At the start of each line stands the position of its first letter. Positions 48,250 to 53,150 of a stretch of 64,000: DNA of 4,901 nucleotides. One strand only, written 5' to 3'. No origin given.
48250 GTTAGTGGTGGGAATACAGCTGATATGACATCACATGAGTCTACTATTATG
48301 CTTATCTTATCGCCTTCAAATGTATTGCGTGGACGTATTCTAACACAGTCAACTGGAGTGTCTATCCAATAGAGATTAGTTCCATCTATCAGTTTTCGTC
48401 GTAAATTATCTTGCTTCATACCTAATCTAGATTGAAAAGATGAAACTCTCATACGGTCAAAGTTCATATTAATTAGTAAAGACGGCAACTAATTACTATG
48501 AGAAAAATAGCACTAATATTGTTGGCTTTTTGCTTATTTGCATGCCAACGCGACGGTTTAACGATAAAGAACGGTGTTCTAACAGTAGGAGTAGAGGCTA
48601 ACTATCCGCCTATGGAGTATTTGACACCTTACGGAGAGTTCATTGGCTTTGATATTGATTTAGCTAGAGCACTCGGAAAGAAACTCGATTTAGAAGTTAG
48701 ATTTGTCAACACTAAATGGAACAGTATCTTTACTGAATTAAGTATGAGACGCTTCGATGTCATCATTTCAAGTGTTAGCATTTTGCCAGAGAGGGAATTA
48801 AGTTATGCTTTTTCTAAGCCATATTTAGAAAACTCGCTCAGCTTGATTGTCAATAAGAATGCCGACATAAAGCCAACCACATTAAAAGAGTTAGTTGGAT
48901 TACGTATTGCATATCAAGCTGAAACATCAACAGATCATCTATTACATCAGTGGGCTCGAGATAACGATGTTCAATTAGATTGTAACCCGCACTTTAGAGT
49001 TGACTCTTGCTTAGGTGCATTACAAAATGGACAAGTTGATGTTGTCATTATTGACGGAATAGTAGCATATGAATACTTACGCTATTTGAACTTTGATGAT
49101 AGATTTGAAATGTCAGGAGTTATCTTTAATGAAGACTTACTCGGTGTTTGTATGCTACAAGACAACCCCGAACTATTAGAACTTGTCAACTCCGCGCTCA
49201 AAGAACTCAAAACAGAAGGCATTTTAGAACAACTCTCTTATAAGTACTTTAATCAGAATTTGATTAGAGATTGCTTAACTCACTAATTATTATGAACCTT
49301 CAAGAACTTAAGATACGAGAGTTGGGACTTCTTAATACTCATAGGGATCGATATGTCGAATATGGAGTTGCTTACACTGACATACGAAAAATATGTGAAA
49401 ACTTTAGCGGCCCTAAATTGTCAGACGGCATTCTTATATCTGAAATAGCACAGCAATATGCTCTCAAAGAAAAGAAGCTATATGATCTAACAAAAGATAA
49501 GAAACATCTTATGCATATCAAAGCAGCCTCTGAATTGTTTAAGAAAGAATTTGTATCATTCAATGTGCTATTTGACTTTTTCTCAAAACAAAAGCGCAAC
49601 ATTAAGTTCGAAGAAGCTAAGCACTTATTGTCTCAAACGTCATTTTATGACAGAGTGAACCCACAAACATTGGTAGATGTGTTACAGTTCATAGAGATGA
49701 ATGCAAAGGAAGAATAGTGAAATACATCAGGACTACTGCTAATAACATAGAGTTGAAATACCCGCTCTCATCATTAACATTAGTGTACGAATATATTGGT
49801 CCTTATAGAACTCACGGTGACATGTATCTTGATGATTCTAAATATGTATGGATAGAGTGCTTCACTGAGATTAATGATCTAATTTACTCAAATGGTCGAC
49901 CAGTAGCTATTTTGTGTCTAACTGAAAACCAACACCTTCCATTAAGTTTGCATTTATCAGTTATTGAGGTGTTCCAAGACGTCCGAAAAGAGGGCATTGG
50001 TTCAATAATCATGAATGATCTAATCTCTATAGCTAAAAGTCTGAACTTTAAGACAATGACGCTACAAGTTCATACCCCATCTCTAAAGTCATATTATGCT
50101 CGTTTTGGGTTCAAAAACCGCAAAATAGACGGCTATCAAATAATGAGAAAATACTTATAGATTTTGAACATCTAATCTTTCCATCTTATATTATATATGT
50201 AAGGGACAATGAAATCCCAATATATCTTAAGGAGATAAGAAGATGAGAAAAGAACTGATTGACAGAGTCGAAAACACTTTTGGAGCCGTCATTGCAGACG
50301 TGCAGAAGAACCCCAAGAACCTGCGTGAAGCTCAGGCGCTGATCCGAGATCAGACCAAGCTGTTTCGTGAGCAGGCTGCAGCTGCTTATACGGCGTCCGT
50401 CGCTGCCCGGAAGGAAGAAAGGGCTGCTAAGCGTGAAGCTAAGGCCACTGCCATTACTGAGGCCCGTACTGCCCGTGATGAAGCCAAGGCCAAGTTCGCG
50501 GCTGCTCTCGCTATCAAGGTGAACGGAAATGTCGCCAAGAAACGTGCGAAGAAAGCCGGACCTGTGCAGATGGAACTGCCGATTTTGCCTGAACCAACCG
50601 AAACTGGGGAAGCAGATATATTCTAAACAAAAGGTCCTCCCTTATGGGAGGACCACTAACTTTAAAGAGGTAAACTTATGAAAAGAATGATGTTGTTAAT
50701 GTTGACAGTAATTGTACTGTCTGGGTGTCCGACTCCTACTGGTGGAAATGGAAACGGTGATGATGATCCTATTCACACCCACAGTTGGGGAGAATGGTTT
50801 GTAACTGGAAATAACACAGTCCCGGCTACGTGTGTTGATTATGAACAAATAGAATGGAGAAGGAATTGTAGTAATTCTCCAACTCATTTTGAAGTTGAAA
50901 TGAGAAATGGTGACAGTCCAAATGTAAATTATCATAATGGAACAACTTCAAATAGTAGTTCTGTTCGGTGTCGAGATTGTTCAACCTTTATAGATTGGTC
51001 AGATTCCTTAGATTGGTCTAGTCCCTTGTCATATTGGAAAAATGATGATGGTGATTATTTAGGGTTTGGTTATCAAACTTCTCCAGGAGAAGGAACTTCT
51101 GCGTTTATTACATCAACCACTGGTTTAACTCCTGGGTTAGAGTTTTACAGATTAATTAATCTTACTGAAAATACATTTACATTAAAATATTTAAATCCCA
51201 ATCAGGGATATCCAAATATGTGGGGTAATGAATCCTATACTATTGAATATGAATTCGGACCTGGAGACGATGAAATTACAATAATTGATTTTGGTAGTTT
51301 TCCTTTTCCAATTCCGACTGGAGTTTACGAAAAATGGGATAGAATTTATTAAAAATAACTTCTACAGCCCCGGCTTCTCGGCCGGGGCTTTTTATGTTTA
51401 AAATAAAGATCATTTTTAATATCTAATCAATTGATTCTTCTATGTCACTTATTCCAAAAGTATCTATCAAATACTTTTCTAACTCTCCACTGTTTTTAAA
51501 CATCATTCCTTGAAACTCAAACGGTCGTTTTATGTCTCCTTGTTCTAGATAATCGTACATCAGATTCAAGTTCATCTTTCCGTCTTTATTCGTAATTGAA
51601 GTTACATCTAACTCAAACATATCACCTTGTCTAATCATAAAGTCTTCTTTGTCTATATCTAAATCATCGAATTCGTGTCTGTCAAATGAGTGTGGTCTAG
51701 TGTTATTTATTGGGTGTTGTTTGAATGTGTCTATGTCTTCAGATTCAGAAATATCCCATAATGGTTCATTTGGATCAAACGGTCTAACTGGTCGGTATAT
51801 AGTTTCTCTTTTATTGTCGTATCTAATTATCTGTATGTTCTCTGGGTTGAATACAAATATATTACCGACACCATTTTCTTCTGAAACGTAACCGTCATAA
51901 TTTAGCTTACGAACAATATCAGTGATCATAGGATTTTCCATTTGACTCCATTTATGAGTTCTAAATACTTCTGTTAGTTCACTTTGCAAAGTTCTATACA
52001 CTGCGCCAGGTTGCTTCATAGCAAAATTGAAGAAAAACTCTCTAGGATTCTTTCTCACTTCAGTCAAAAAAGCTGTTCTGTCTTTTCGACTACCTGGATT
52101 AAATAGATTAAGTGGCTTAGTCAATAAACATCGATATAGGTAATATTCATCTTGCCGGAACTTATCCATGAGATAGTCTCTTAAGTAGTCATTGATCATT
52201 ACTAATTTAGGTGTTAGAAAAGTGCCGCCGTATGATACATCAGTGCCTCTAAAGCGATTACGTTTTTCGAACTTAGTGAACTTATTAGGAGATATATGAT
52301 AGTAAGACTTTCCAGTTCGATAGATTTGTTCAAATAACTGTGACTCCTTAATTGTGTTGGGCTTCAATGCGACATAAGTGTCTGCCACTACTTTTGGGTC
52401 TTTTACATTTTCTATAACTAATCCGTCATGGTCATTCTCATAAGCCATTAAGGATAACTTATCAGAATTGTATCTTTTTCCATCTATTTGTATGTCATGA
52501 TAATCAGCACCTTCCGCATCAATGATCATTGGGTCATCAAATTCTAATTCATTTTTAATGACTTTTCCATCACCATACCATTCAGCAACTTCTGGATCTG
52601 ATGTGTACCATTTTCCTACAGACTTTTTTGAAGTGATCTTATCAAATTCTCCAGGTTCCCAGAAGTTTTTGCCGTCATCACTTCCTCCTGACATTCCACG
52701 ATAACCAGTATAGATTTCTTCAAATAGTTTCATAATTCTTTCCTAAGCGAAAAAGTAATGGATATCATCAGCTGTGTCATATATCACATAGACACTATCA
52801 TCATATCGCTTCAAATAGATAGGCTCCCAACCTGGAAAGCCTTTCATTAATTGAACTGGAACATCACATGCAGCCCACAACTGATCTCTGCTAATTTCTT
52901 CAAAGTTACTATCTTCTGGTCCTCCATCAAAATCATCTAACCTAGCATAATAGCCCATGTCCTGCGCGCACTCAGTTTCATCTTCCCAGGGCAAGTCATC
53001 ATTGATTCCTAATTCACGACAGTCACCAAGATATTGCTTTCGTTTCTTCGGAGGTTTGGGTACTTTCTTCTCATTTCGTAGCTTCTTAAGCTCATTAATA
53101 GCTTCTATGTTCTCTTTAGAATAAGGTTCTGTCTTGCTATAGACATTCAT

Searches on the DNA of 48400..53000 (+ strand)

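Call 7: search_dna_similar(query=window:48400-53000:+, collection=phages, mode=near, max_rows=30)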
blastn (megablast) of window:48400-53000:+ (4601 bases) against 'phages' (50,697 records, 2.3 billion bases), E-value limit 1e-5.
No match.

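Call 19: search_rna_families(source=window, start=49500, end=52000, threshold=evalue, max_evalue=1)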
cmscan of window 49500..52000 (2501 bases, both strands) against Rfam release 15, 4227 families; matches with E-value up to 1: 7.
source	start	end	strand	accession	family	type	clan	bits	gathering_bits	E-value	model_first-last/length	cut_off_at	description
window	51269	51395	+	RF01859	Phe_leader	Cis-reg; leader;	-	35.8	55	0.0012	1-125/125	no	Phenylalanine leader peptide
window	51306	51396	+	RF02869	ncS025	Gene; sRNA;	-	28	46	0.027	1-85/85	no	Burkholderia sRNA 25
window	51264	51396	+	RF00444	PrrF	Gene; sRNA;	-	23.1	90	0.55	1-150/150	no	PrrF RNA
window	51309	51398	+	RF01772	rnk_pseudo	Cis-reg; leader;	-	22.4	55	0.83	1-108/108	no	Pseudomonas rnk leader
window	51344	51395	+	RF02270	nse_sRNA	Gene;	-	22.2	75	0.84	1-73/73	no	Neisseria sigma-E sRNA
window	50626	50727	+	RF02557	CbSR1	Gene; sRNA;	-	19.1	146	0.83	1-112/112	no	Coxiella burnetii sRNA 1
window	51301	51395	+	RF02837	anti-hemB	Gene; sRNA;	-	17.6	49.5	0.65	1-81/81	no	Burkholderia RNA 7 (anti-hemB)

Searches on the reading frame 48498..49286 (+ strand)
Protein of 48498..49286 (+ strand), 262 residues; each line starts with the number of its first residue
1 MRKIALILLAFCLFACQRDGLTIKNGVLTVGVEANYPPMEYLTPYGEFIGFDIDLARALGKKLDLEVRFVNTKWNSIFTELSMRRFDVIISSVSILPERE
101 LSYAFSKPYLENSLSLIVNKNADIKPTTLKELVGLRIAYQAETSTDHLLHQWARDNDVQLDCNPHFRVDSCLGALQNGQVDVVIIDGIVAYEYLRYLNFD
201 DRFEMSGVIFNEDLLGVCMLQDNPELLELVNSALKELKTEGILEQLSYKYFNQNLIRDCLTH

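Call 8: search_protein_families(library=pfam, proteins=[window:48498-49286:+], max_evalue=0.1)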
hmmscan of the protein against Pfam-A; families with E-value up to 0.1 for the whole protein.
window:48498-49286:+ (262 aa): 4 families
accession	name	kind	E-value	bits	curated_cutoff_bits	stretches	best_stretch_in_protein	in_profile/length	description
PF00497.25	SBP_bac_3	-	3.6e-39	134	26.4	1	28-253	1-132/132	Bacterial extracellular solute-binding proteins, family 3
PF10613.14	Lig_chan-Glu_bd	-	1.2e-06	29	30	1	71-121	64-114/115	Ligated ion channel L-glutamate- and glycine-binding site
PF12974.12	Phosphonate-bd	-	0.0082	16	27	1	114-193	87-170/242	ABC transporter, phosphonate, periplasmic substrate-binding protein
PF03466.25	LysR_substrate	-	0.042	13.6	28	0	64-175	34-143/209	LysR substrate binding domain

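Call 57: find_related_loci(query=window:48498-49286:+, collection=genome_contigs, flank=3000)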
Query window:48498-49286:+ (262 aa) in genome_contigs; peptide patterns used: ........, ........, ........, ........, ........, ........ (x = any residue, [..] = any of these).
83 stretches matched a pattern; 29 encode a relative of the query (tblastn E <= 1e-3); 29 distinct loci.
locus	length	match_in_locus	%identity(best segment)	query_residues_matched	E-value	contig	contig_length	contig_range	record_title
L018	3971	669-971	56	22-121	1e-31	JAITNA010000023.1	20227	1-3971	MAG: Eubacteriales Family XIII. Incertae Sedis bacterium isolate Po218_bin108 k119_5189779, whole genome shotgun sequenc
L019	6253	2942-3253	51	19-121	4e-29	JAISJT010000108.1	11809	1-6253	MAG: Eubacteriales Family XIII. Incertae Sedis bacterium isolate Hs463_bin135 k119_3390928, whole genome shotgun sequenc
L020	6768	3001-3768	50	22-261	3e-29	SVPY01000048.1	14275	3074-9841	MAG: Oscillospiraceae bacterium isolate SIG603 NODE_72968_length_14275_cov_1.859485, whole genome shotgun sequence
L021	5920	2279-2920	30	25-246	3e-28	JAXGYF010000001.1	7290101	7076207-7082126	MAG: Candidatus Vecturithrix sp. isolate AnMBR.bin507 bin507_1, whole genome shotgun sequence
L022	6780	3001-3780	28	1-251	1e-24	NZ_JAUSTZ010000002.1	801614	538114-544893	Metabacillus niabensis strain DSM 17723 Ga0480532_02, whole genome shotgun sequence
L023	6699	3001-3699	28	28-258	1e-24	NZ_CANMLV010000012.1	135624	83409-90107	Uncultured Cedecea sp. isolate 73.fasta NODE_12, whole genome shotgun sequence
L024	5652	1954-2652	27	28-258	6e-24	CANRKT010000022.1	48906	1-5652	MAG: uncultured Enterobacteriaceae bacterium isolate Lapin-020__bin56 genome assembly, contig: Lapin-020__NODE_706_lengt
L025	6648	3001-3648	30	30-252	1e-22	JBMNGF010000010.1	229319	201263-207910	MAG: Syntrophaceticus sp. isolate SBF912LR0HQ0155 contig_18414, whole genome shotgun sequence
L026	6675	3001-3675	27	23-251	2e-22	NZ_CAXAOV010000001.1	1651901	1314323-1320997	Pseudomonas sp. EL_65y_Pfl2_R95 isolate PseudoSSchier:R95 EL_65y_Pfl2_R95_NODE_1_length_-1, whole genome shotgun sequenc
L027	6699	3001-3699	27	28-258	5e-22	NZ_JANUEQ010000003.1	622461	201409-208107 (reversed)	Klebsiella sp. BIGb0407 Ga0480618_03, whole genome shotgun sequence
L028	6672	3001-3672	26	24-251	2e-20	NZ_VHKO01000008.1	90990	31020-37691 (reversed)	Vibrio hibernica strain B1.19 8, whole genome shotgun sequence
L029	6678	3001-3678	25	25-254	3e-20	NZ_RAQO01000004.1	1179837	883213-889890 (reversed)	Alginatibacterium sediminis strain ALS 81 1K03482_S43_L002_R1_001__paired__contig_4, whole genome shotgun sequence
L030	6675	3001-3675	25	23-250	1e-19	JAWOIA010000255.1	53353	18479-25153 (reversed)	MAG: Desulfosarcina sp. isolate CWP5-1.bin.79 k191_1228709, whole genome shotgun sequence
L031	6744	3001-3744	26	24-258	2e-19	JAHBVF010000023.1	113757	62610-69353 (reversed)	MAG: Caldilineaceae bacterium isolate ACE_CHL8 CHL8_23, whole genome shotgun sequence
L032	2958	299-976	26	23-250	3e-19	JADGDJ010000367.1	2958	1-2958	MAG: Spirochaetaceae bacterium isolate BB7 NODE_43327_length_2958_cov_3.110878, whole genome shotgun sequence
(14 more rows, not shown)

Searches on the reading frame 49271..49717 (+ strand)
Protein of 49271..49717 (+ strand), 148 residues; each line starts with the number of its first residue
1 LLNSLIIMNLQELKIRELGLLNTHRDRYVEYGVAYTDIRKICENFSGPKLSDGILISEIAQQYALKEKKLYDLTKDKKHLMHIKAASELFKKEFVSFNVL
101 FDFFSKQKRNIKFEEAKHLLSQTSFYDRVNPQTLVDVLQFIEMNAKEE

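Call 8: search_protein_families(library=pfam, proteins=[window:49271-49717:+], max_evalue=0.1)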
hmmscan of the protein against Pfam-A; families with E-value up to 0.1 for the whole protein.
window:49271-49717:+ (148 aa): 1 family
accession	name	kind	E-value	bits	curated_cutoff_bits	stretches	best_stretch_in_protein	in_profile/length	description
PF17246.8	CDC24_OB1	-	0.052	14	25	1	33-102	35-112/125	Cell division control protein 24, OB domain 1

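Call 67: search_protein_families(library=ncbifam, proteins=[window:49271-49717:+], max_evalue=0.1)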
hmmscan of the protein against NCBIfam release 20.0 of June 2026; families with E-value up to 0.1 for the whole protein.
window:49271-49717:+ (148 aa): 0 families

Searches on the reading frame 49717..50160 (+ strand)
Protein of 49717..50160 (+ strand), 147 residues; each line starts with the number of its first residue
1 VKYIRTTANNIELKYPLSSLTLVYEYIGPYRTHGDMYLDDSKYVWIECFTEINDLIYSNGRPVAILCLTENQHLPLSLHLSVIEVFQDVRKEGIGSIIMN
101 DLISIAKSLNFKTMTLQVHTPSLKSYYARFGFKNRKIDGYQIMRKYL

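Call 8: search_protein_families(library=pfam, proteins=[window:49717-50160:+], max_evalue=0.1)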
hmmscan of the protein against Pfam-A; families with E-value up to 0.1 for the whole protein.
window:49717-50160:+ (147 aa): 3 families
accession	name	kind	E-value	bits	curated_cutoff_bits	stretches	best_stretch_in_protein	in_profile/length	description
PF00583.31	Acetyltransf_1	-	3.8e-08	34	20.7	1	37-132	16-116/116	Acetyltransferase (GNAT) family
PF13673.13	Acetyltransf_10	-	6.8e-05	23.3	23.6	1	57-134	37-109/128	Acetyltransferase (GNAT) domain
PF13508.13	Acetyltransf_7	-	0.00011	22.9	27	1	57-133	9-83/84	Acetyltransferase (GNAT) domain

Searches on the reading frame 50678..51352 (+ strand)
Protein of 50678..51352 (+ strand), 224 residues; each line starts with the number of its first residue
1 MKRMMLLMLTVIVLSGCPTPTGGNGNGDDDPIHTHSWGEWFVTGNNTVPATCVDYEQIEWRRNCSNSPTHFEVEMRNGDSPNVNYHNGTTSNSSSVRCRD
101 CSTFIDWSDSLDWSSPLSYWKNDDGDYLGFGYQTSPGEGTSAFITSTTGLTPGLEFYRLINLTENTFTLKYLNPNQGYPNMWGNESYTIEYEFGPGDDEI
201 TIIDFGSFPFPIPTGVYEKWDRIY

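Call 8: search_protein_families(library=pfam, proteins=[window:50678-51352:+], max_evalue=0.1)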
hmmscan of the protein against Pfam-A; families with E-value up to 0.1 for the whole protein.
window:50678-51352:+ (224 aa): 0 families

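Call 10: search_protein_families(library=phrogs, proteins=[window:50678-51352:+], max_evalue=0.01)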
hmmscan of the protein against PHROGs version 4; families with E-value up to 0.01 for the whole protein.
window:50678-51352:+ (224 aa): 0 families

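Call 44: find_homologous_proteins(query=window:50678-51352:+, max_evalue=0.01)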
Query window:50678-51352:+ (224 aa): 1 proteins with E <= 0.01 among 69 candidates.
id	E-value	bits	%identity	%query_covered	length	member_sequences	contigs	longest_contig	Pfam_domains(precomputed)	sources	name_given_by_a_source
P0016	8.6e-156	535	100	100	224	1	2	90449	-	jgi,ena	-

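Call 67: search_protein_families(library=ncbifam, proteins=[window:50678-51352:+], max_evalue=0.1)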
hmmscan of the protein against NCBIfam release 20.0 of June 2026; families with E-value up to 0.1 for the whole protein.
window:50678-51352:+ (224 aa): 2 families
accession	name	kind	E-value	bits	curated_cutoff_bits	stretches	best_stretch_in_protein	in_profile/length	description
NF041262.1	colicin_Z_Cterm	domain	0.015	15.6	50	0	35-101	6-67/87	colicin Z C-terminal domain-related protein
NF058642.1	lipo_YqiH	exception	0.079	13.2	140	0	1-57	1-52/94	lipoprotein YqiH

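Call 77: predict_structure(protein=window:50678-51352:+)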
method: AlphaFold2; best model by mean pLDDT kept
length: 224 residues; sequences in the alignment: 1
mean_pLDDT: 37.2   pTM: 0.32
mean pLDDT of the five models: 37.2, 36.9, 33.8, 30.2, 29.4
residues with pLDDT >= 90: 0; 70-90: 0; 50-70: 41; < 50: 183
segments of 3 or more residues with pLDDT < 50: 5-155, 173-183, 197-200, 209-224
pLDDT, mean of each block of 10 residues (from residue 1): 46 33 28 25 26 31 30 29 26 26 26 35 38 36 39 47 61 41 56 51 53 35 34
secondary structure, 60 per line:
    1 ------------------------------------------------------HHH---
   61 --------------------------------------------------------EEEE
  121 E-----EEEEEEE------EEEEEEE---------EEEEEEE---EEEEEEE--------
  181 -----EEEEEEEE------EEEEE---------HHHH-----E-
elements in order: E117-121 E127-133 E140-146 E156-162 E166-172 E186-193 E200-204 H214-217
